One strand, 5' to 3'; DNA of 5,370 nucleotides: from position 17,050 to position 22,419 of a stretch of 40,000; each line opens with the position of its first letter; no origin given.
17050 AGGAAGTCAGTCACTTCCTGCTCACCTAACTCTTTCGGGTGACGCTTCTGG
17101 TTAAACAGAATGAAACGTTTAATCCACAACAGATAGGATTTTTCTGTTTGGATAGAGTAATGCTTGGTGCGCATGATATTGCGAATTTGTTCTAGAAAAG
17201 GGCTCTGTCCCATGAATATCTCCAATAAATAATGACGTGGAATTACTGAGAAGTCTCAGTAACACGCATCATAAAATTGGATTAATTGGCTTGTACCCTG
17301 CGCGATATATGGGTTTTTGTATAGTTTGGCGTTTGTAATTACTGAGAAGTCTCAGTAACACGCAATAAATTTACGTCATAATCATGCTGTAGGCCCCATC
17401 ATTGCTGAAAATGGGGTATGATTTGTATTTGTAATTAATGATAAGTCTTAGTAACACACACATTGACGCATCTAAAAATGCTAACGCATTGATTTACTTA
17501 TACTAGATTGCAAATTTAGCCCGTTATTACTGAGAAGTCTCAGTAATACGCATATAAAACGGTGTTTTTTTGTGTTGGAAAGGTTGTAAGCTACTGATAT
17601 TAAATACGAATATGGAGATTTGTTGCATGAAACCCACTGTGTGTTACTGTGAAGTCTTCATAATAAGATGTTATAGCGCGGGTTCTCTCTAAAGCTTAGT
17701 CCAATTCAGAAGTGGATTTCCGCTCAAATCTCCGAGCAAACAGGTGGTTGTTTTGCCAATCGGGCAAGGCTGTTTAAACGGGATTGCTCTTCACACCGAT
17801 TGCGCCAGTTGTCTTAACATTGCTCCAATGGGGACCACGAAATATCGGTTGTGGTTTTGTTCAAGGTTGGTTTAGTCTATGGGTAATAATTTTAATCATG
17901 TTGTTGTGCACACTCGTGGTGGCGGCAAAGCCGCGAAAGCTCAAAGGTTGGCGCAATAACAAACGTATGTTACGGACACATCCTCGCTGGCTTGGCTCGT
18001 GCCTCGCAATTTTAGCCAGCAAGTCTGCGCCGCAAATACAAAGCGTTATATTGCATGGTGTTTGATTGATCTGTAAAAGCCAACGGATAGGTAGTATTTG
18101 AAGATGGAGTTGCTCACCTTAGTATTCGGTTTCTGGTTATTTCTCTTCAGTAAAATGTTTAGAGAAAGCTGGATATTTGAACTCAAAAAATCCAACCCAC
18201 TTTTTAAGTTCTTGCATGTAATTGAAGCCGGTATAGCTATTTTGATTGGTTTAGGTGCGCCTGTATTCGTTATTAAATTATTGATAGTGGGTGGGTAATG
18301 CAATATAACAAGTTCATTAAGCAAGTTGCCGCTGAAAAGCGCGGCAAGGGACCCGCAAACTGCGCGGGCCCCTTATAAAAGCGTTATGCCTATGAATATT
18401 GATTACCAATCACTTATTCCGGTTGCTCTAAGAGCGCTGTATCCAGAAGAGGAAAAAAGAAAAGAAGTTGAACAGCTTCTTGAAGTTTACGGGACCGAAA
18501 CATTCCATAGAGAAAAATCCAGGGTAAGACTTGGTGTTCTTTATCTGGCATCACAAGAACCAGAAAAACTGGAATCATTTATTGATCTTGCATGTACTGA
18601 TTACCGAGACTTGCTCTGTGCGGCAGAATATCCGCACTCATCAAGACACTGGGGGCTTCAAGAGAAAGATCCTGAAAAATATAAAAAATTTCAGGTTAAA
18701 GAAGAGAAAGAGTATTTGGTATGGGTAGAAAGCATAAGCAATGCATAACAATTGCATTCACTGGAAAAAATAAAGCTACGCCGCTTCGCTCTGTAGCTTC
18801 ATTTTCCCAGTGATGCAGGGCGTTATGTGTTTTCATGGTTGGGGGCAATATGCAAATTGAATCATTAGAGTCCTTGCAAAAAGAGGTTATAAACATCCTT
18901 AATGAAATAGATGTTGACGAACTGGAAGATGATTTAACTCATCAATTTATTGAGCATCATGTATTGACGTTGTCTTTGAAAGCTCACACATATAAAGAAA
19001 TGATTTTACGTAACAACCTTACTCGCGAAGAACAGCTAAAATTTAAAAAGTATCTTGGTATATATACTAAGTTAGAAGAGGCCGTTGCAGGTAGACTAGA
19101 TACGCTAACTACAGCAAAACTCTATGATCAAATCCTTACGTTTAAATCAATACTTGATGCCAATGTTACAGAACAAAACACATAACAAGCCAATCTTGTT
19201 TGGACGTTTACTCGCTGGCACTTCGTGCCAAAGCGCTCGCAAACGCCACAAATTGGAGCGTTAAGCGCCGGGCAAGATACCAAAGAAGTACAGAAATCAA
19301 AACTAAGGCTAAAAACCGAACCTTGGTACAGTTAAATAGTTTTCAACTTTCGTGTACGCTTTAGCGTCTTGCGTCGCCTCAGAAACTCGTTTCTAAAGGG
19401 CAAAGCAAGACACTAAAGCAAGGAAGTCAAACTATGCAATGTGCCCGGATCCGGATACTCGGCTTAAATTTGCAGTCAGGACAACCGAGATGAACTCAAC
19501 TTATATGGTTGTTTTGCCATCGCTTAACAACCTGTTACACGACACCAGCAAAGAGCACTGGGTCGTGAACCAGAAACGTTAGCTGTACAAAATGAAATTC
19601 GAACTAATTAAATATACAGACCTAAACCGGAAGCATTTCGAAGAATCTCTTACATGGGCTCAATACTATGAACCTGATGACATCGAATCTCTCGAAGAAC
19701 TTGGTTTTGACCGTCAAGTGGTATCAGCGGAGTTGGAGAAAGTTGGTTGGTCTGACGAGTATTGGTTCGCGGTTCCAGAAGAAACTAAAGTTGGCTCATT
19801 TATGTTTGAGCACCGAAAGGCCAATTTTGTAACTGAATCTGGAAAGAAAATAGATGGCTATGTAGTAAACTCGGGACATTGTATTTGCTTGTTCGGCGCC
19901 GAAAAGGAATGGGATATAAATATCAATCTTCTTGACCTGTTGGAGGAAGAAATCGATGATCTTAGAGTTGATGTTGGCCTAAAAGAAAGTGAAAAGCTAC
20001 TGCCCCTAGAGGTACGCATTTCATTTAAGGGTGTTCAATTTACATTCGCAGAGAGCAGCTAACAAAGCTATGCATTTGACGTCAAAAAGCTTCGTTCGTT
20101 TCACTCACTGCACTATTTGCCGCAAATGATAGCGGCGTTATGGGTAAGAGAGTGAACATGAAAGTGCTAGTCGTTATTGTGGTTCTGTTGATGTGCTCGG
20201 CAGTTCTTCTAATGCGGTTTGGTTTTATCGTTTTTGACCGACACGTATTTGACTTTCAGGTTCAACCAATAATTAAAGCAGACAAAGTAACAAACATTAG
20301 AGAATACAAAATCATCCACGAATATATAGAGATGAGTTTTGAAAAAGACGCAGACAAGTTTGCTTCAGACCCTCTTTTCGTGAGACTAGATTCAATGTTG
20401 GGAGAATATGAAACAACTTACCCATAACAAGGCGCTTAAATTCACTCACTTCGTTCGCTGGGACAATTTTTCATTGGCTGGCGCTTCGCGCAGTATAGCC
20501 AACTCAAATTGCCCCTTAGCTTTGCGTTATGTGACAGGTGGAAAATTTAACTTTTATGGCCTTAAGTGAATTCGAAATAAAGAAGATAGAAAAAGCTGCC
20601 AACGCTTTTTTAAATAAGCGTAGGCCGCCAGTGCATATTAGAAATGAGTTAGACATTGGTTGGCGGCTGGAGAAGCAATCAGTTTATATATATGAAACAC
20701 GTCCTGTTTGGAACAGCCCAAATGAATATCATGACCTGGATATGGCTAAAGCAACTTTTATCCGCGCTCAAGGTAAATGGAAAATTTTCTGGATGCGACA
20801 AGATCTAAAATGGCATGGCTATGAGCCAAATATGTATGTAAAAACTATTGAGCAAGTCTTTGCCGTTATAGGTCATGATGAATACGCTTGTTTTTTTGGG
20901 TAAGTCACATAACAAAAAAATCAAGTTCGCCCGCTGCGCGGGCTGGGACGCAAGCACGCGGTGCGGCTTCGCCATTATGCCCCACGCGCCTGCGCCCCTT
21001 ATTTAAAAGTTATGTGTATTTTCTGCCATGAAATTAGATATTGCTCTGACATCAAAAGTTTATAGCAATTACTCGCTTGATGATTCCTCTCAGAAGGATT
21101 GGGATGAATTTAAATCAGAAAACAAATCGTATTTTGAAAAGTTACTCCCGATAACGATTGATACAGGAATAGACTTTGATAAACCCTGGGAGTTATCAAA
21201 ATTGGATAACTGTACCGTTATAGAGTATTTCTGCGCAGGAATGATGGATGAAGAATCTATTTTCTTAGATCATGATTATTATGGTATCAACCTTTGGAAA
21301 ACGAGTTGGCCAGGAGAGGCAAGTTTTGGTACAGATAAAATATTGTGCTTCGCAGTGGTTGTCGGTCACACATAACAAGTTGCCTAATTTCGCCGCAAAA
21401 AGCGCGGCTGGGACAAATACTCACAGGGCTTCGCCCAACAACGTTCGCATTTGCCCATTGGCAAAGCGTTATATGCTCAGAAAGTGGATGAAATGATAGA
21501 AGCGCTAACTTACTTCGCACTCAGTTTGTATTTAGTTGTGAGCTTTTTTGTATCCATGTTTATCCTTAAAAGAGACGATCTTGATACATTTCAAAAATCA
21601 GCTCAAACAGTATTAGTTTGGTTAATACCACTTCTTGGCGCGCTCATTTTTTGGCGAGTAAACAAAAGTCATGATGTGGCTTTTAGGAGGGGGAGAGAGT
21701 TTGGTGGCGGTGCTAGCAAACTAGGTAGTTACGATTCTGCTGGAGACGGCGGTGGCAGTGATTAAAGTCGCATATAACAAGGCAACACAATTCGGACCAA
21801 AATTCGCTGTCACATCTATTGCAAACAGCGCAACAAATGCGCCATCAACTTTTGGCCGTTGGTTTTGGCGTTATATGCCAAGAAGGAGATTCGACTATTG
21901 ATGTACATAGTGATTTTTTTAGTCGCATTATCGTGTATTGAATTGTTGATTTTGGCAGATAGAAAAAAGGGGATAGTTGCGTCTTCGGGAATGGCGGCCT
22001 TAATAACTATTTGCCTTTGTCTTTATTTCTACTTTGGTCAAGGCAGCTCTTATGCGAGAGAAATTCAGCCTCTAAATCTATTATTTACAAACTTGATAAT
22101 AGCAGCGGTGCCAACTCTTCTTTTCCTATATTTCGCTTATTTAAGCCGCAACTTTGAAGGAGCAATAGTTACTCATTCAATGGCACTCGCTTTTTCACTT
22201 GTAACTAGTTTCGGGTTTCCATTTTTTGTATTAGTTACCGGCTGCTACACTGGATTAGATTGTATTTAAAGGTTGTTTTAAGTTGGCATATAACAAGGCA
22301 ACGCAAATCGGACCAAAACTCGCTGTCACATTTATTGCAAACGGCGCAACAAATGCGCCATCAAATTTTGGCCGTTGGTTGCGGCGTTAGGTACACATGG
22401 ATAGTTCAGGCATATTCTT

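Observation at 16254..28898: Chromosomal integron with ~21 cassettes; 19 boundaries validated by an internal circular-permutation test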

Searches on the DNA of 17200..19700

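Call 72: search_rna_families(source=window, start=17200, end=19700, threshold=evalue, max_evalue=1)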
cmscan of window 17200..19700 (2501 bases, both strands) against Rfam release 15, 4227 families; matches with E-value up to 1: 1.
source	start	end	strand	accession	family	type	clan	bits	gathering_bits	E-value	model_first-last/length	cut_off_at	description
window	19355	19424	-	RF00798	mir-49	Gene; miRNA;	-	24.9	60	0.052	1-74/74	no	mir-49 microRNA precursor family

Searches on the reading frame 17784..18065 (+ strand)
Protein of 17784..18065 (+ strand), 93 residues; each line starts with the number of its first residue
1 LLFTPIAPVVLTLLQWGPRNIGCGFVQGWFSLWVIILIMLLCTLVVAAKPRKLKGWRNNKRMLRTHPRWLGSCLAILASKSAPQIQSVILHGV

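Call 16: search_protein_families(library=pfam, max_evalue=0.01, proteins=[window:17784-18065:+])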
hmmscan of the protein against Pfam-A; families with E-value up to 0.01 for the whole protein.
window:17784-18065:+ (93 aa): 0 families

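Call 46: search_protein_families(library=padloc, max_evalue=0.01, proteins=[window:17784-18065:+])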
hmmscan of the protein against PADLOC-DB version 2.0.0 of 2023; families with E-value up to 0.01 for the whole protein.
window:17784-18065:+ (93 aa): 0 families

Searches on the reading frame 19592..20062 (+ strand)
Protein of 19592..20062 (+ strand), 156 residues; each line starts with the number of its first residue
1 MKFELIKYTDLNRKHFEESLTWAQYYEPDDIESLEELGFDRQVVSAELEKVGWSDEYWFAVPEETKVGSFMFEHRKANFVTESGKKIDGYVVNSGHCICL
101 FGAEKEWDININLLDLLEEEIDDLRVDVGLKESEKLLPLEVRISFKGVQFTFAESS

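Call 16: search_protein_families(library=pfam, max_evalue=0.01, proteins=[window:19592-20062:+])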
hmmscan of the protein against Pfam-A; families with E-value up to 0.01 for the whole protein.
window:19592-20062:+ (156 aa): 0 families

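Call 46: search_protein_families(library=padloc, max_evalue=0.01, proteins=[window:19592-20062:+])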
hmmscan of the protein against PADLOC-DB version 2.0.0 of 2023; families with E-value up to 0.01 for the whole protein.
window:19592-20062:+ (156 aa): 0 families

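Call 49: find_encoding_contigs(protein=window:19592-20062:+, flank=10000, max_places=6)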
Protein window:19592-20062:+ (156 aa): no gene with exactly this product is on record in the collection.

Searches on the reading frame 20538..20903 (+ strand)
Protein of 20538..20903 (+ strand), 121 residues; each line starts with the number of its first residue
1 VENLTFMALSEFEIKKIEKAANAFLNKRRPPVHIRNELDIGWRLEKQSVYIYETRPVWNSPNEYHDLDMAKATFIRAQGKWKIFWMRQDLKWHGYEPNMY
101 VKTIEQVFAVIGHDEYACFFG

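Call 16: search_protein_families(library=pfam, max_evalue=0.01, proteins=[window:20538-20903:+])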
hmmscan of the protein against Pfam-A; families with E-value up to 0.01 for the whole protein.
window:20538-20903:+ (121 aa): 1 family
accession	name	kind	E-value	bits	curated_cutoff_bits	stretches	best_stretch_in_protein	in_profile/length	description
PF11225.14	DUF3024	-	2e-34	118.6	24.9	1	9-121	1-112/112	Domain of unknown function (DUF3024)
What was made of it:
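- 20527..21009 (+): Cassette 8; ORF 20538-20903 (121 aa) DUF3024 = PADLOC candidate defence family PDC-S43; attC8 20907-21015. Pfam 2e-34 (call 16).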

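Call 46: search_protein_families(library=padloc, max_evalue=0.01, proteins=[window:20538-20903:+])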
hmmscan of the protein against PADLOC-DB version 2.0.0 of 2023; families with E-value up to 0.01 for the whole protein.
window:20538-20903:+ (121 aa): 1 family
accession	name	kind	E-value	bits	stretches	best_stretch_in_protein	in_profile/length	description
PDLC05018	PDC-S43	-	3.2e-48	160.6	1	7-121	1-115/115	-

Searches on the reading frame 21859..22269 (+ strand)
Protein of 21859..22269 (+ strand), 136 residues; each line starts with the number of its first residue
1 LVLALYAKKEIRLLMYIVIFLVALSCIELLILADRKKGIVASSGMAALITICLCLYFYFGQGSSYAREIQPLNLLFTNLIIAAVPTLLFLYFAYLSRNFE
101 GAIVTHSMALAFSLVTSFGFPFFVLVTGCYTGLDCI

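Call 16: search_protein_families(library=pfam, max_evalue=0.01, proteins=[window:21859-22269:+])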
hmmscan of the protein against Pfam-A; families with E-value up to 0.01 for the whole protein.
window:21859-22269:+ (136 aa): 1 family
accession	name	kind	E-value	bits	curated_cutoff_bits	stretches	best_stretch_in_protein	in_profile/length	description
PF24709.1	DUF7670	-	0.0084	16.9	29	1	46-124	15-93/118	Domain of unknown function (DUF7670)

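Call 46: search_protein_families(library=padloc, max_evalue=0.01, proteins=[window:21859-22269:+])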
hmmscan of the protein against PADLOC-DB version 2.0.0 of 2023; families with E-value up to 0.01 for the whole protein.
window:21859-22269:+ (136 aa): 0 families
